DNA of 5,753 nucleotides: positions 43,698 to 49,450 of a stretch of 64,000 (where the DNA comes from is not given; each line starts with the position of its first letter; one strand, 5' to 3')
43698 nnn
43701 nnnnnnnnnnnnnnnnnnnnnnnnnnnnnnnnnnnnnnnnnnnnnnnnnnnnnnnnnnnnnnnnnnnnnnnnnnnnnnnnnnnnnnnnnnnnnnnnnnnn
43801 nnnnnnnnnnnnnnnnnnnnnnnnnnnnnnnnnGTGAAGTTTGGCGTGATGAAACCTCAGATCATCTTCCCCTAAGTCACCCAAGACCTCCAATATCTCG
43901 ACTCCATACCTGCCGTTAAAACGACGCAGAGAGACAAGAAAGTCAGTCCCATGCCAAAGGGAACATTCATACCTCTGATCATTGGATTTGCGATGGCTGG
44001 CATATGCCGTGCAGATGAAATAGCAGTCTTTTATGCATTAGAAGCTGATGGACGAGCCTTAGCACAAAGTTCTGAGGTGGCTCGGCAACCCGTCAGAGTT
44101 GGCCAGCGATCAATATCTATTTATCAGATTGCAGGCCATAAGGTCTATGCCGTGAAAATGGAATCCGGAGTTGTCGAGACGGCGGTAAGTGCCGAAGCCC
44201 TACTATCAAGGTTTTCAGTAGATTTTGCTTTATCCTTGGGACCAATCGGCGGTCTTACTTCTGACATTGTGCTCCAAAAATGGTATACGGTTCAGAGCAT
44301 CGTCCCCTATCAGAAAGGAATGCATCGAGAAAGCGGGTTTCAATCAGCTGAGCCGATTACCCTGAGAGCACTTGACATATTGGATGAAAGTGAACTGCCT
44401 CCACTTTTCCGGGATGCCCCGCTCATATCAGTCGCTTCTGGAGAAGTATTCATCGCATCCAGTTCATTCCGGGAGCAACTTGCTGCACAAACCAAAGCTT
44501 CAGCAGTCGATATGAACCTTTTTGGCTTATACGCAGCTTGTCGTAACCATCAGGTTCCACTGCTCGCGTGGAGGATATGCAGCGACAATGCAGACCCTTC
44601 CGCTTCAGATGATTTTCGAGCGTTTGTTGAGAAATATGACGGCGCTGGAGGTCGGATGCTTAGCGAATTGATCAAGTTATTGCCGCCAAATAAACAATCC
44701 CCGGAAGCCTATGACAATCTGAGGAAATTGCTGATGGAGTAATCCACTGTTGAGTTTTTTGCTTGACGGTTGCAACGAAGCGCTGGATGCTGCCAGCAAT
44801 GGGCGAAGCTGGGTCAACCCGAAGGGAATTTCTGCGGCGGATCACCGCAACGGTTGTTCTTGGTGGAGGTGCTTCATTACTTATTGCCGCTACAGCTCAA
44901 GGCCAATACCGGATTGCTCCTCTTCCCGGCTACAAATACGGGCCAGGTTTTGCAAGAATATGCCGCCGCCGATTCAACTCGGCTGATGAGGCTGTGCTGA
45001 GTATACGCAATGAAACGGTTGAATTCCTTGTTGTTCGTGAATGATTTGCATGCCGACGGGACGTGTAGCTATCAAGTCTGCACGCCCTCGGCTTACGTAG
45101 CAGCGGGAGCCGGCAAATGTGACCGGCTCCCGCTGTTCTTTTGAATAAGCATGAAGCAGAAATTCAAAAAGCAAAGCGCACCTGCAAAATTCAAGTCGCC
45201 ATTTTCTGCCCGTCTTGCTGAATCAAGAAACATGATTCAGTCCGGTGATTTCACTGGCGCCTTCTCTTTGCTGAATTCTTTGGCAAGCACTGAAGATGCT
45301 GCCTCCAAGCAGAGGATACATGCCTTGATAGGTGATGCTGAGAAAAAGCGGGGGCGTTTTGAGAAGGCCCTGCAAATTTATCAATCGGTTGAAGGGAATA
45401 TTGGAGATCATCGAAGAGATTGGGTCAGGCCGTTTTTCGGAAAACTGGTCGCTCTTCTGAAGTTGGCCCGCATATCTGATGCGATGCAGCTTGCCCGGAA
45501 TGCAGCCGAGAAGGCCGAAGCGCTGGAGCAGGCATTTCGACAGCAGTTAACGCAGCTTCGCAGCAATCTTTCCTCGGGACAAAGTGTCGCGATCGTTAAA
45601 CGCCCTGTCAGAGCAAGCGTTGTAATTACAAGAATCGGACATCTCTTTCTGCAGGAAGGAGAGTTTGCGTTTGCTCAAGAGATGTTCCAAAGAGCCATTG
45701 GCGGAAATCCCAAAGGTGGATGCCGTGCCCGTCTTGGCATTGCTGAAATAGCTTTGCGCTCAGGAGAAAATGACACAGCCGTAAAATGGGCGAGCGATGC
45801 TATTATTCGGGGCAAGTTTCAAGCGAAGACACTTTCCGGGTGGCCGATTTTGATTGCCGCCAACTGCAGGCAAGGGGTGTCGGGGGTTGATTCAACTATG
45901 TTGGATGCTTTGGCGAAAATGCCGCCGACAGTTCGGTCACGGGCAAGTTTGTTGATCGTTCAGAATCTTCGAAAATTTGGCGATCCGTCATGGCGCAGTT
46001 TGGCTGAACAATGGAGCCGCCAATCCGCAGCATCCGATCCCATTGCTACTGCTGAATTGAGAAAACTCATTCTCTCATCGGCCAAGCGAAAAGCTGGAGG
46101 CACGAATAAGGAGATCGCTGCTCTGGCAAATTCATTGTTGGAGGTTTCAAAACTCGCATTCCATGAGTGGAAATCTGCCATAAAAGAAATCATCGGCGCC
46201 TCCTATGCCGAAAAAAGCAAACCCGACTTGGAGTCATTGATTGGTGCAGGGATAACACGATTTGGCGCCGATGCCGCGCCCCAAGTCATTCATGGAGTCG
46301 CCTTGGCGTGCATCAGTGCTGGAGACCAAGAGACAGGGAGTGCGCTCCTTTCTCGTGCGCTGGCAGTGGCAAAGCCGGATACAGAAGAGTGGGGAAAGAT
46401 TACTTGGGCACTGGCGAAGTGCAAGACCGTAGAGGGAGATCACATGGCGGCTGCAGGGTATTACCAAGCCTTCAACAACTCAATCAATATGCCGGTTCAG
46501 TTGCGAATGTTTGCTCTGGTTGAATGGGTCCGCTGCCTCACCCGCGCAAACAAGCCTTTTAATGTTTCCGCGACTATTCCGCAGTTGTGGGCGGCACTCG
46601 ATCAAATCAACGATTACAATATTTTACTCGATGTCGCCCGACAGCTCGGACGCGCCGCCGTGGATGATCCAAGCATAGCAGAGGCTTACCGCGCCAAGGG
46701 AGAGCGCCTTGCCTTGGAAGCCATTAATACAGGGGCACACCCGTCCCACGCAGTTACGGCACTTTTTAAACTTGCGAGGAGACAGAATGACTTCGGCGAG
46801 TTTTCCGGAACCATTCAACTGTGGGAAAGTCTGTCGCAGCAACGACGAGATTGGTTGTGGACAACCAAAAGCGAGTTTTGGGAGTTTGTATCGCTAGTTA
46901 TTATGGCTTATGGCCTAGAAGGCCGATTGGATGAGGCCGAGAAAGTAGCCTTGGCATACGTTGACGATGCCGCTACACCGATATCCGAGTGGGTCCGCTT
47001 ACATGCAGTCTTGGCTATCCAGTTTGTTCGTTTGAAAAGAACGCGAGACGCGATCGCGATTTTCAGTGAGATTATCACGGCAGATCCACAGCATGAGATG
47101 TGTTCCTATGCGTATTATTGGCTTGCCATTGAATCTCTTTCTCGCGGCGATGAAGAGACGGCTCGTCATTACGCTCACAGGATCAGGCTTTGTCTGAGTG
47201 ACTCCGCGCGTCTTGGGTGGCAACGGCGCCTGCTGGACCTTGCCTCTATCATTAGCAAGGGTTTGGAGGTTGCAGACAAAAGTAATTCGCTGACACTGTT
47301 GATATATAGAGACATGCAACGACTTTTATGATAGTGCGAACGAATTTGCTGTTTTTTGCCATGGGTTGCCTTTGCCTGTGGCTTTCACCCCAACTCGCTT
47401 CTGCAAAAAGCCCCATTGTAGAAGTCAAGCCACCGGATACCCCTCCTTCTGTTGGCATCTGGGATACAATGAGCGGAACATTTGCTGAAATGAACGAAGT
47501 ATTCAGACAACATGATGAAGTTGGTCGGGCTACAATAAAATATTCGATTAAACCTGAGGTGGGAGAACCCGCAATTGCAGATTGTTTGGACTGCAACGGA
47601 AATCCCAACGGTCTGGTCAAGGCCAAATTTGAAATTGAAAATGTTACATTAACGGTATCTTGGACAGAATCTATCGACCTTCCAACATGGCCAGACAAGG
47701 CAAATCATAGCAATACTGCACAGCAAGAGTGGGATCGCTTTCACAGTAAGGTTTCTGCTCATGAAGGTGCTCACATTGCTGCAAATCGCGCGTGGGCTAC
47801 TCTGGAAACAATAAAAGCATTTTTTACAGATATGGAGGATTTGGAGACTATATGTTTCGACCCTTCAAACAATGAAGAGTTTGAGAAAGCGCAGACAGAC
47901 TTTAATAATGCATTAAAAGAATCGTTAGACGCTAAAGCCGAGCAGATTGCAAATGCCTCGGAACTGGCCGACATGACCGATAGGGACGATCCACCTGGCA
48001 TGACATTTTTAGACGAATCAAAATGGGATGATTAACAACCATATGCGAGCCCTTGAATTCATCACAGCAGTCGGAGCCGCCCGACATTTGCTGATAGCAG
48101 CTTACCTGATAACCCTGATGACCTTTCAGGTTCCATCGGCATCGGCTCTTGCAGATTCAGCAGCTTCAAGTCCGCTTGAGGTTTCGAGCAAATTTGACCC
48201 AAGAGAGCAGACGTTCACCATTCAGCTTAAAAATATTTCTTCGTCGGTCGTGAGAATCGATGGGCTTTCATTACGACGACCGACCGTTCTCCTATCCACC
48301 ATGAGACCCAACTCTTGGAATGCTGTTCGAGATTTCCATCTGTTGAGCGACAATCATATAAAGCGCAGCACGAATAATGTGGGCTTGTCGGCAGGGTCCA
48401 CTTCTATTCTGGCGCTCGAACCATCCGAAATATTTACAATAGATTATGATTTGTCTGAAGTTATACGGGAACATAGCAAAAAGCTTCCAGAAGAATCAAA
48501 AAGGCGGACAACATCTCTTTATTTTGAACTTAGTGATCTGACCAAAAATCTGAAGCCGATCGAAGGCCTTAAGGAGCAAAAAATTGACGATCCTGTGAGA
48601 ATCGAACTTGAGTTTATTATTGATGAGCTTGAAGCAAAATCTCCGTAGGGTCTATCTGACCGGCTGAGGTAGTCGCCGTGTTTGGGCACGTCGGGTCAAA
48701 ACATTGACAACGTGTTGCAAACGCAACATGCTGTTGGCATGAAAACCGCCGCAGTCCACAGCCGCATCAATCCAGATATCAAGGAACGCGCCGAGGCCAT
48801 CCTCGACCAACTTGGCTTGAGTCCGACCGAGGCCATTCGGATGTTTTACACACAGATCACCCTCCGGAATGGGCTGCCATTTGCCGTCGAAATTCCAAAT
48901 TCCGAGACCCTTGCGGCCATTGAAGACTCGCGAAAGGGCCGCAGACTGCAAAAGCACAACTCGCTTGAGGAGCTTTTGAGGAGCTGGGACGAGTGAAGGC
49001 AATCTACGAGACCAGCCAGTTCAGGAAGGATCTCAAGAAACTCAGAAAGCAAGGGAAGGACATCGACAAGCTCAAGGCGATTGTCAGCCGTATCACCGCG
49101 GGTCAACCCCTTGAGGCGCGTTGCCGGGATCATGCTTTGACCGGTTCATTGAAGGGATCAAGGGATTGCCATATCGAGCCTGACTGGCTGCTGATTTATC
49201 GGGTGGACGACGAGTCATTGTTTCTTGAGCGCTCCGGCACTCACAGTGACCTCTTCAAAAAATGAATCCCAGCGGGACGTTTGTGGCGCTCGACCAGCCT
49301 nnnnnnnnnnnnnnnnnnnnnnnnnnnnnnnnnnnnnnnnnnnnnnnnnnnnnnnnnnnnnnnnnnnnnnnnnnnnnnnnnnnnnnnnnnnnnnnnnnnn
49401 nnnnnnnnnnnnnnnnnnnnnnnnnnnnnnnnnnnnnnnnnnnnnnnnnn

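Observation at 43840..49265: Low-GC 5.4-kb accessory island with no mobility genes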

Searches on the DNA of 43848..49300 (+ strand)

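Call 90: search_dna_similar(query=window:43848-49300:+, collection=plasmids, mode=distant, max_rows=8)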
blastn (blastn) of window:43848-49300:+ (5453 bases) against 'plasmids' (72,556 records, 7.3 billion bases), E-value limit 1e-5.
No match.

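Call 91: search_dna_similar(query=window:43848-49300:+, collection=phages, mode=distant, max_rows=8)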
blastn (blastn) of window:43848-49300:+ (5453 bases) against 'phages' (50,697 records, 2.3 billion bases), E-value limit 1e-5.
No match.

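Call 98: search_rna_families(sources=[L117, L124, L125, L115, L108, L123, L129, L110, L122, L081], threshold=evalue, max_evalue=1)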
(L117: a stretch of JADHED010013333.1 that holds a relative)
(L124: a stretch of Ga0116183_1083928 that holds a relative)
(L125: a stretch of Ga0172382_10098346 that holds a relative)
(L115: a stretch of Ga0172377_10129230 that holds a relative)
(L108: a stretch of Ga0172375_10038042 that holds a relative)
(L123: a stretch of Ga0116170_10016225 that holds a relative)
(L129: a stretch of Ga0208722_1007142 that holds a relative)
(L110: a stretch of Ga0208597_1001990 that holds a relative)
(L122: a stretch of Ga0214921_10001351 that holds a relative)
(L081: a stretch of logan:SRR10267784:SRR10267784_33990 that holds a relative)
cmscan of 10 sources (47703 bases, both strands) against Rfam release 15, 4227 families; matches with E-value up to 1: 0.
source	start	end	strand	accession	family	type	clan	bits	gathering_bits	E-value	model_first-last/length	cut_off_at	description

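Call 102: build_rna_model(alignment_id=A8)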
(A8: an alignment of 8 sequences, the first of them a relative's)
Model R1 built from alignment A8 (8 sequences, 152 columns); structure: RNAalifold consensus.
model positions 117; base pairs 20; branch points 1; effective number of sequences 3.15; information 0.59 bits per position. Calibrated on 0.2 Mb of random sequence (short: E-values are rough).
structure used (alignment columns):
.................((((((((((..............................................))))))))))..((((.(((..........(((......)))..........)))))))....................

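Call 103: search_with_rna_model(model_id=R1, sources=[window, L083, L084, L094, L095, L096, L097, L099, L100, L101, L102, L103, L104, L105, L106, L107, L108, L109, L110, L111, L112, L114, L115, L116, L117, L118, L119, L120, L121, L122, L123, L124, L125, L126, L127, L128, L129, L130, L131, L132, L133, L134, L135, L136, L137, L138, L139, L140, L141, L142, L143, L089, L090, L091], max_evalue=1, make_alignment=true)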
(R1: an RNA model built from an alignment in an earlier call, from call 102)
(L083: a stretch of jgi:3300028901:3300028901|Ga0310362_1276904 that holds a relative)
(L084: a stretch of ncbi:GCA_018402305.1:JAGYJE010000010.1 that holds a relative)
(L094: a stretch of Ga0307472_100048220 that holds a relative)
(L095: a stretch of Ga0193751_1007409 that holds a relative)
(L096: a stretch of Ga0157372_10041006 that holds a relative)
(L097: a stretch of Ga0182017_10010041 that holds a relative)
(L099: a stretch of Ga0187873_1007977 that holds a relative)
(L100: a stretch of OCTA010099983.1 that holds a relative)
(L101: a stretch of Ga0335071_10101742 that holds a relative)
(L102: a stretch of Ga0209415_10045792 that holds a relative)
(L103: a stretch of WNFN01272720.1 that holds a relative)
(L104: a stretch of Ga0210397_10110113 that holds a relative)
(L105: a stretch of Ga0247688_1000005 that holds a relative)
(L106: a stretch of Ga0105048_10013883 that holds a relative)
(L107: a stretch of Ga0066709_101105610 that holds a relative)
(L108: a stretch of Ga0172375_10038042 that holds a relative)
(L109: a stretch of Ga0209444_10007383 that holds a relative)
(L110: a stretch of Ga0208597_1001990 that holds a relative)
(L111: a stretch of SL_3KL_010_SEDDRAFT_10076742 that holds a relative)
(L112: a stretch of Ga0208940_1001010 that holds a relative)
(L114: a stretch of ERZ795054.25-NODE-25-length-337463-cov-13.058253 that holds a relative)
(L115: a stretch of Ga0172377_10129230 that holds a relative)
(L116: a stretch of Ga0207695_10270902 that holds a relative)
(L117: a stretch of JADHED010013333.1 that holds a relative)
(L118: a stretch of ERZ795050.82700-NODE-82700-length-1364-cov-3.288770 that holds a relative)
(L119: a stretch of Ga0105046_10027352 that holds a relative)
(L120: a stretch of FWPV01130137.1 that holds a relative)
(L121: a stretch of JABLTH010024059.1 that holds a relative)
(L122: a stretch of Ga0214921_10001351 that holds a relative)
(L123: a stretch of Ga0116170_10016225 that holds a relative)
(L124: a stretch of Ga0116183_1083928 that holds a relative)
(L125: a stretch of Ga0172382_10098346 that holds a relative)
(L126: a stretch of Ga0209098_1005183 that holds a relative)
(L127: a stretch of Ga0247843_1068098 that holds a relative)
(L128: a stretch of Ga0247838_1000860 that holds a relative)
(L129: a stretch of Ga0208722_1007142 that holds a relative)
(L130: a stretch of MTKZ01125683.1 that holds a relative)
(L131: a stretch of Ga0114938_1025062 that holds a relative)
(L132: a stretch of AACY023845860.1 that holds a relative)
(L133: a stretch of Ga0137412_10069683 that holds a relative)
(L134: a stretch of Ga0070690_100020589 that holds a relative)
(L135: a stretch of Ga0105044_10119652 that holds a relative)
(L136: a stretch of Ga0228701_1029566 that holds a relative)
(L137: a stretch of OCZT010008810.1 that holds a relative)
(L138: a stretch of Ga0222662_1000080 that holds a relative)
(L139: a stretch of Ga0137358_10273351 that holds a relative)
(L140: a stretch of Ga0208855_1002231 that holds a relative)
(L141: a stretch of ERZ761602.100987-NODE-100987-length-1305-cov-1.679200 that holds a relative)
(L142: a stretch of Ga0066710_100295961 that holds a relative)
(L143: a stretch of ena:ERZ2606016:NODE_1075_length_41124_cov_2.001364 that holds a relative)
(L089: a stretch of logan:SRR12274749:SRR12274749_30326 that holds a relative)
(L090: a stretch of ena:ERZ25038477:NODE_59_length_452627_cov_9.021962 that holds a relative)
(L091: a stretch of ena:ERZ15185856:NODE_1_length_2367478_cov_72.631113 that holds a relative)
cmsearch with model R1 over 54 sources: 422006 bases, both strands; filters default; matches with E-value up to 1: 12.
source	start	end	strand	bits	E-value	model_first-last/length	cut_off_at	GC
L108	2060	2180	-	111.4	3.8e-31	1-117/117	no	0.51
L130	5510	5630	-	103.7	9.3e-29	1-117/117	no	0.54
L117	1361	1473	-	100.6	8.7e-28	1-117/117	no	0.57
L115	287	404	-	94.4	7e-26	1-117/117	no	0.53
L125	1178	1295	-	93.5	1.4e-25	1-117/117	no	0.53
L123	2980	3107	-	90.6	1.1e-24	1-117/117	no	0.52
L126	6210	6339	-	89.1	3.2e-24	1-117/117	no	0.52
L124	494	612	-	86.2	2.5e-23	1-117/117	no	0.55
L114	7489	7607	-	85.8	3.4e-23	1-117/117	no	0.57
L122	1755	1873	-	22.6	0.0015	1-117/117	no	0.52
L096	222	313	-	19.9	0.01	1-117/117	no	0.57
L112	1608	1679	+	15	0.33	1-117/117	no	0.49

Alignment A9: 12 matches aligned to the model, 170 columns, each read 5' to 3' on its own strand. Consensus structure (alignment columns), stored with it:
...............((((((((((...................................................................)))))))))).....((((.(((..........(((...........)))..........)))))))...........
